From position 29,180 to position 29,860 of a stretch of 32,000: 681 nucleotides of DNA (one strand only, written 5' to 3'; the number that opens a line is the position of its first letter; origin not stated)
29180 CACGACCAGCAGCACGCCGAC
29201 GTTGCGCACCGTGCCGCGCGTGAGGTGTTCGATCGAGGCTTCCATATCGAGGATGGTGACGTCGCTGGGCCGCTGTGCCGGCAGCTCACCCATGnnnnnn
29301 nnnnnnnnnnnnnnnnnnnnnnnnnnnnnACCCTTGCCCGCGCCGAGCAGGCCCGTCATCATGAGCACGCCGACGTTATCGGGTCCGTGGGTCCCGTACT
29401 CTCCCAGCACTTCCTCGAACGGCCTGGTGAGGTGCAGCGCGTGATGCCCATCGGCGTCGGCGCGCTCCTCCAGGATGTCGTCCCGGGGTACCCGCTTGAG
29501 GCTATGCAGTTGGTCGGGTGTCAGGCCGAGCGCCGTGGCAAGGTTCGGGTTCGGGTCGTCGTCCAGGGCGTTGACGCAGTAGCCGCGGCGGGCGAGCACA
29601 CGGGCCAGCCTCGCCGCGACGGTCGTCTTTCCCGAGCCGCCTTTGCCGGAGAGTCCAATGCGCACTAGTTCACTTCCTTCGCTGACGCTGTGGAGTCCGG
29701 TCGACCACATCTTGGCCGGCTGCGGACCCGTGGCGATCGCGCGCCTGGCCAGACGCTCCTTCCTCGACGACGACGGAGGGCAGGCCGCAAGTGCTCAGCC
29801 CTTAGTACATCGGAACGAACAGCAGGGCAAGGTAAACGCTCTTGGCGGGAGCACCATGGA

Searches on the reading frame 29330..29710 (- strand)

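Call 62: search_protein_families(library=pfam, proteins=[window:29330-29710:-], max_evalue=0.01)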
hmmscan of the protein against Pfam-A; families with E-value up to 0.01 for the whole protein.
window:29330-29710:- (127 aa): 15 families
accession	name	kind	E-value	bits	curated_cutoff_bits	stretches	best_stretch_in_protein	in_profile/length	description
PF01656.29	CbiA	-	7.2e-11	42.6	25.4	1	21-69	5-53/125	CobQ/CobB/MinD/ParA nucleotide binding domain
PF13614.12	AAA_31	-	3.4e-08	34.1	27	1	22-68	9-55/177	AAA domain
PF10609.15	ParA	-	2e-07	31.1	27.1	1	20-69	9-59/246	NUBPL iron-transfer P-loop NTPase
PF02374.21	ArsA_ATPase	-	2.9e-06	27.1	24.3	1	19-62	5-48/305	Anion-transporting ATPase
PF01583.26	APS_kinase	-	3.1e-05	24.5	21.1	1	18-64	5-52/152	Adenylylsulphate kinase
PF13191.12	AAA_16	-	0.00015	22.7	32.6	1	8-102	18-124/167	AAA ATPase domain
PF03308.22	MeaB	-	0.00055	19.5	23.1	1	16-54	34-72/273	Methylmalonyl Co-A mutase-associated GTPase MeaB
PF03205.20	MobB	-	0.0016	18.8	26.6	1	18-49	2-33/133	Molybdopterin guanine dinucleotide synthesis protein B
PF20720.3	nSTAND3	-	0.0018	18.5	27.2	1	20-52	22-53/155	Novel STAND NTPase 3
PF25199.1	nSTAND_NTPase5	-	0.0022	18.3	34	1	14-59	40-86/145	Novel STAND NTPase 5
PF13238.12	AAA_18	-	0.003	18.4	29.4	1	18-54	1-36/128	AAA domain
PF09140.17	MipZ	-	0.003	17.4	20.7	1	22-52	8-38/262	ATPase MipZ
PF03266.21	NTPase_1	-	0.0039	17.5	23.9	1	17-46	1-30/168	NTPase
PF00485.24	PRK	-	0.0049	17.1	22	1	18-45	2-29/196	Phosphoribulokinase / Uridine kinase family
PF13604.12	AAA_30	-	0.0059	16.8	27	1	19-72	22-77/191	AAA domain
